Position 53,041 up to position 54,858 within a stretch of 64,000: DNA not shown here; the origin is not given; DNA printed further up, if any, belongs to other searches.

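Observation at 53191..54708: Fusion of a FemAB/GNAT-like domain with a DegT-like PLP-fold domain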

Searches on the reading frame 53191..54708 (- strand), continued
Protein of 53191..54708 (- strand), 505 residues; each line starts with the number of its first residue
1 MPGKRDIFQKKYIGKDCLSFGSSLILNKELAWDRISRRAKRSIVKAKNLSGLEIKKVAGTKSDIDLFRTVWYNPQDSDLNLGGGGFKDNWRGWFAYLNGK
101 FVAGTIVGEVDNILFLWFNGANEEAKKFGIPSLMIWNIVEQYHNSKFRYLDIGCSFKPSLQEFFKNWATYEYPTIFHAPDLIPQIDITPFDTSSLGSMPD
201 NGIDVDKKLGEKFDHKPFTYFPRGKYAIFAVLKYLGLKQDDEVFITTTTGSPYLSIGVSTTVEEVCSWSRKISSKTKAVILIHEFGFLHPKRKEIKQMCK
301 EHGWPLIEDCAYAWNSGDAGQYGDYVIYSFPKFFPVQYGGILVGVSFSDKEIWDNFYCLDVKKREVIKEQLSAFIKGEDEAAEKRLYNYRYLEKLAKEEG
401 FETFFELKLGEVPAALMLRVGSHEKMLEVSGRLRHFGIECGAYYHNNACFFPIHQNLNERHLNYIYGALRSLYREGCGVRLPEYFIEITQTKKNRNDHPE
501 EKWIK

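Call 59: search_solved_structures(query=L003:11433-11903:+, max_evalue=0.001)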
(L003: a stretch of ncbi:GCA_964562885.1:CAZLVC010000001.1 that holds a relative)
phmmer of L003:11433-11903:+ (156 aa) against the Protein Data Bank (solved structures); distinct sequences matched with E-value up to 0.001: 96 (the best 60 are shown).
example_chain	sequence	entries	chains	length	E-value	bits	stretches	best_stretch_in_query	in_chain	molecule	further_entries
1ocx_A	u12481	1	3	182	2.1e-18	70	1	46-155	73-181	MALTOSE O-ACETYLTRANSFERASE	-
6ag8_C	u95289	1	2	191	2.4e-18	69.8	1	46-155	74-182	Maltose O-acetyltransferase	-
3hjj_A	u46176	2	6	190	2.6e-18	69.7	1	46-155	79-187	Maltose O-acetyltransferase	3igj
3srt_A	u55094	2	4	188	1.8e-17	67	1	46-156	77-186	Maltose O-acetyltransferase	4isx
1kqa_A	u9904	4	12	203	5e-16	62.3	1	44-156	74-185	GALACTOSIDE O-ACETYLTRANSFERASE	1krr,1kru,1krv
2ic7_A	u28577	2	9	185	3.6e-15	59.5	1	46-154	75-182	Maltose transacetylase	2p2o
3ftt_A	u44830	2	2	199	1.8e-14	57.3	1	46-156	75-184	Putative acetyltransferase SACOL2570 | Galactoside O-acetyltransferase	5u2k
3v4e_A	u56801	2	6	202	1.8e-14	57.2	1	46-156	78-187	Galactoside O-acetyltransferase | Putative acetyltransferase SACOL2570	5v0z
4egg_A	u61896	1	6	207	2.7e-14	56.7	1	46-156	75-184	Putative acetyltransferase SACOL2570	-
4dcl_A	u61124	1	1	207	3.3e-14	56.4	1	46-156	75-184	Putative acetyltransferase SACOL2570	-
3ect_A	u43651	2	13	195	6.4e-14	55.5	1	44-155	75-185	Hexapeptide-repeat containing-acetyltransferase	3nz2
8j40_A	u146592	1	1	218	1.1e-11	48.2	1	101-155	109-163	CatB8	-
6mfk_A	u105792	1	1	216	2.4e-11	47.1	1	102-155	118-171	Chloramphenicol acetyltransferase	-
8vr6_A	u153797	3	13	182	7.6e-11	45.5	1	31-152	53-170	Acetyltransferase, putative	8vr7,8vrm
3cj8_A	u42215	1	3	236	8.7e-11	45.3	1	97-156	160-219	2,3,4,5-tetrahydropyridine-2,6-dicarboxylate N-acetyltransferase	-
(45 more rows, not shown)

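Call 62: search_protein_representatives(alignment_id=A1)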
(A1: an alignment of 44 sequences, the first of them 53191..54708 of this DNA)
Query: 44 sequences, 477 profile positions. Proteins with E-value up to 0.001 (for the whole library): 15328; up to 1e-10: 3052; up to 1e-30: 301. The best 150 are listed.
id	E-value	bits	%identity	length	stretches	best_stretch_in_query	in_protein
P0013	1.3e-214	729.5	-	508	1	1-475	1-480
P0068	5.3e-202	687.9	-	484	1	2-468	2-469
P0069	3.9e-166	569.6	-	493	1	7-470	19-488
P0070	9.0e-165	565.1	-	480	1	9-472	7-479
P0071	1.6e-148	511.5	-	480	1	9-472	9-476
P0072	4.6e-148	510.0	-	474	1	9-473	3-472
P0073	6.2e-148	509.6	-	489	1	7-470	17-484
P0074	2.3e-144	497.8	-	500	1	7-466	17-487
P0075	1.0e-143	495.6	-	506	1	8-467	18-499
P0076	6.1e-134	463.4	-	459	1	9-470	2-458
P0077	5.0e-127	440.6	-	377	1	8-360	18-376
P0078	9.2e-127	439.8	-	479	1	9-466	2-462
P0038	4.0e-124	431.1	-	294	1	191-474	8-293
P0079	1.1e-121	423.0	-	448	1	8-465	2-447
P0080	2.2e-113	395.7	-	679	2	167-467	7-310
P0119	1.5e-74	267.6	-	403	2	9-229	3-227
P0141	2.5e-68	247.1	-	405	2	9-219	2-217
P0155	7.2e-67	242.3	-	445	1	168-468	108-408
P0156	8.5e-67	242.0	-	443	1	116-463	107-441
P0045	9.2e-67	241.9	-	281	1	177-450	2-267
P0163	7.6e-66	238.9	-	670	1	166-465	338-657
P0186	9.2e-61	222.1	-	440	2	8-222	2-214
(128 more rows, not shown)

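Call 63: search_protein_families(library=pfam, proteins=[P0080, P0163, P0119, P0141, P0155, P0156, P0186], max_evalue=0.01)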
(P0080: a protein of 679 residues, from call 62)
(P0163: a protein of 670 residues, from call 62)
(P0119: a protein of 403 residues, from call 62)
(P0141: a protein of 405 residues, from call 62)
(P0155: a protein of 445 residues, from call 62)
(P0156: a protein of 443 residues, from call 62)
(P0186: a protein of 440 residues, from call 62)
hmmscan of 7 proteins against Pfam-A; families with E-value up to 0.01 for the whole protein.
P0080 (679 aa): 7 families
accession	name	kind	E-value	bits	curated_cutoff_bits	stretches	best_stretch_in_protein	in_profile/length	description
PF01041.23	DegT_DnrJ_EryC1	-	2.6e-130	435.3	19.8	2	328-670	5-359/360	DegT/DnrJ/EryC1/StrS aminotransferase family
PF00266.25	Aminotran_5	-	1.2e-09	38.1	21.5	1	348-473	44-181/371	Aminotransferase class-V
PF01053.26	Cys_Met_Meta_PP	-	3e-06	26.5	27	1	346-478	51-184/381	Cys/Met metabolism PLP-dependent enzyme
PF00155.27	Aminotran_1_2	-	3.8e-06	26.8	19.7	1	351-551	46-269/361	Aminotransferase class I and II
PF01212.27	Beta_elim_lyase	-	4.5e-05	23.3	27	1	347-524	32-226/288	Beta-eliminating lyase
PF13035.11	DUF3896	-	0.0059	17.2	25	0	194-232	12-51/61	Protein of unknown function (DUF3896)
PF01276.26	OKR_DC_1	-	0.006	15.8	27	0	368-430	87-149/417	Orn/Lys/Arg decarboxylase, major domain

P0163 (670 aa): 3 families
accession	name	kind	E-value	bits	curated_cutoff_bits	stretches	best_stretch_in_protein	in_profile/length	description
PF01041.23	DegT_DnrJ_EryC1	-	7.1e-17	62.1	19.8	1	435-629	102-308/360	DegT/DnrJ/EryC1/StrS aminotransferase family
PF13186.11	SPASM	-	4.3e-14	53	21.5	1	199-266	1-67/67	Iron-sulfur cluster-binding domain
PF04055.27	Radical_SAM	-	7.1e-08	33.2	29.5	1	6-112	24-129/166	Radical SAM superfamily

P0119 (403 aa): 0 families

P0141 (405 aa): 1 family
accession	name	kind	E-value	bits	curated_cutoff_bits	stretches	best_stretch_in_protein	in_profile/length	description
PF13480.13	Acetyltransf_6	-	3.5e-06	27.7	22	1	87-143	81-137/143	Acetyltransferase (GNAT) domain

P0155 (445 aa): 1 family
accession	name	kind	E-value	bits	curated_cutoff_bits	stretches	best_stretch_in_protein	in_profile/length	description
PF01041.23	DegT_DnrJ_EryC1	-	8.4e-17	61.9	19.8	2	207-280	109-186/360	DegT/DnrJ/EryC1/StrS aminotransferase family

P0156 (443 aa): 1 family
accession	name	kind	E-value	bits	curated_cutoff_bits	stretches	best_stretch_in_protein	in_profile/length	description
PF01041.23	DegT_DnrJ_EryC1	-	1.2e-20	74.5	19.8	1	246-379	107-242/360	DegT/DnrJ/EryC1/StrS aminotransferase family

P0186 (440 aa): 0 families

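Call 66: find_encoding_contigs(protein=P0080, flank=10000, max_places=2)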
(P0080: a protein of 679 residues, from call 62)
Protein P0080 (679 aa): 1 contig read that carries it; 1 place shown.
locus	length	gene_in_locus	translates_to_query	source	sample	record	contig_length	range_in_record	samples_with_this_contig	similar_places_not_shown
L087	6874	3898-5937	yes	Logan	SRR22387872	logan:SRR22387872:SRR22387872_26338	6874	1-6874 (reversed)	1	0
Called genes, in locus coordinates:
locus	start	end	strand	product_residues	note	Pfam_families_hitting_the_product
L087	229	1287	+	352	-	PF04055:Radical_SAM, PF13186:SPASM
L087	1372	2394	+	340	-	PF01408:GFO_IDH_MocA, PF02894:GFO_IDH_MocA_C, PF22725:GFO_IDH_MocA_C3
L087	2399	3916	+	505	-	PF01041:DegT_DnrJ_EryC1 (faint)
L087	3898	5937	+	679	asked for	PF01041:DegT_DnrJ_EryC1 (weak), PF00155:Aminotran_1_2 (weak), PF01041:DegT_DnrJ_EryC1, PF01053:Cys_Met_Meta_PP (weak), PF00266:Aminotran_5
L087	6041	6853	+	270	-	PF00535:Glycos_transf_2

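Call 67: find_encoding_contigs(protein=P0163, flank=10000, max_places=2)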
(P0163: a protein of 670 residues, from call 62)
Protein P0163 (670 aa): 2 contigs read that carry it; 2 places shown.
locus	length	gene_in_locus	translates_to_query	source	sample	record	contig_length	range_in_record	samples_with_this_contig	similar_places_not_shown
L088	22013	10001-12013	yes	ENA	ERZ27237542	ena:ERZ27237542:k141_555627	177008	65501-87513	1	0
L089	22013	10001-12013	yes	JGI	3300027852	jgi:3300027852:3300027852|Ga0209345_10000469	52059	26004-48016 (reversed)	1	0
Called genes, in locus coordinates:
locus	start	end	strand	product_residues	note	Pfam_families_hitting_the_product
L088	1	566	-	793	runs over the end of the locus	-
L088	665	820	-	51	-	-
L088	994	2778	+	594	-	PF18564:Glyco_hydro_5_C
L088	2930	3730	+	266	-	-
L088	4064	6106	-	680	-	PF02543:Carbam_trans_N, PF16861:Carbam_trans_C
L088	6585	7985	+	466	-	-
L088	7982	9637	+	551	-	PF13489:Methyltransf_23, PF08241:Methyltransf_11 (faint), PF08242:Methyltransf_12 (faint), PF13649:Methyltransf_25 (faint)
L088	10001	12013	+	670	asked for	PF04055:Radical_SAM (weak), PF13186:SPASM, PF01041:DegT_DnrJ_EryC1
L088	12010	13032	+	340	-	-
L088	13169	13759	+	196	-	PF05523:FdtA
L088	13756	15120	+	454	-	PF01041:DegT_DnrJ_EryC1, PF00155:Aminotran_1_2, PF01041:DegT_DnrJ_EryC1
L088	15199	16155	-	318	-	PF13480:Acetyltransf_6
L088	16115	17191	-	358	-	PF01926:MMR_HSR1, PF06071:YchF-GTPase_C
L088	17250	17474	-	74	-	-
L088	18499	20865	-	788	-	PF02225:PA, PF04389:Peptidase_M28, PF01546:Peptidase_M20 (weak)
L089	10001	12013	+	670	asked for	PF04055:Radical_SAM (weak), PF13186:SPASM, PF01041:DegT_DnrJ_EryC1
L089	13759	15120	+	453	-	PF01041:DegT_DnrJ_EryC1, PF00155:Aminotran_1_2, PF01041:DegT_DnrJ_EryC1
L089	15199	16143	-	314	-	PF13480:Acetyltransf_6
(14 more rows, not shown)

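Call 68: find_encoding_contigs(protein=P0141, flank=10000, max_places=2)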
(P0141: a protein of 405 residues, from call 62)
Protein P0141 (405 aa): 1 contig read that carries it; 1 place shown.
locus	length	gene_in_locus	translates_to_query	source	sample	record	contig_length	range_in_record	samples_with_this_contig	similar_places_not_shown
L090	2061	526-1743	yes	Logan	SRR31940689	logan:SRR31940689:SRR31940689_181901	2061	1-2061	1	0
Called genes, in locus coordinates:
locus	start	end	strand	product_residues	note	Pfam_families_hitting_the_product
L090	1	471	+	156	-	?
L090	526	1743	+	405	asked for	PF13480:Acetyltransf_6 (faint)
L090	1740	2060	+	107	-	?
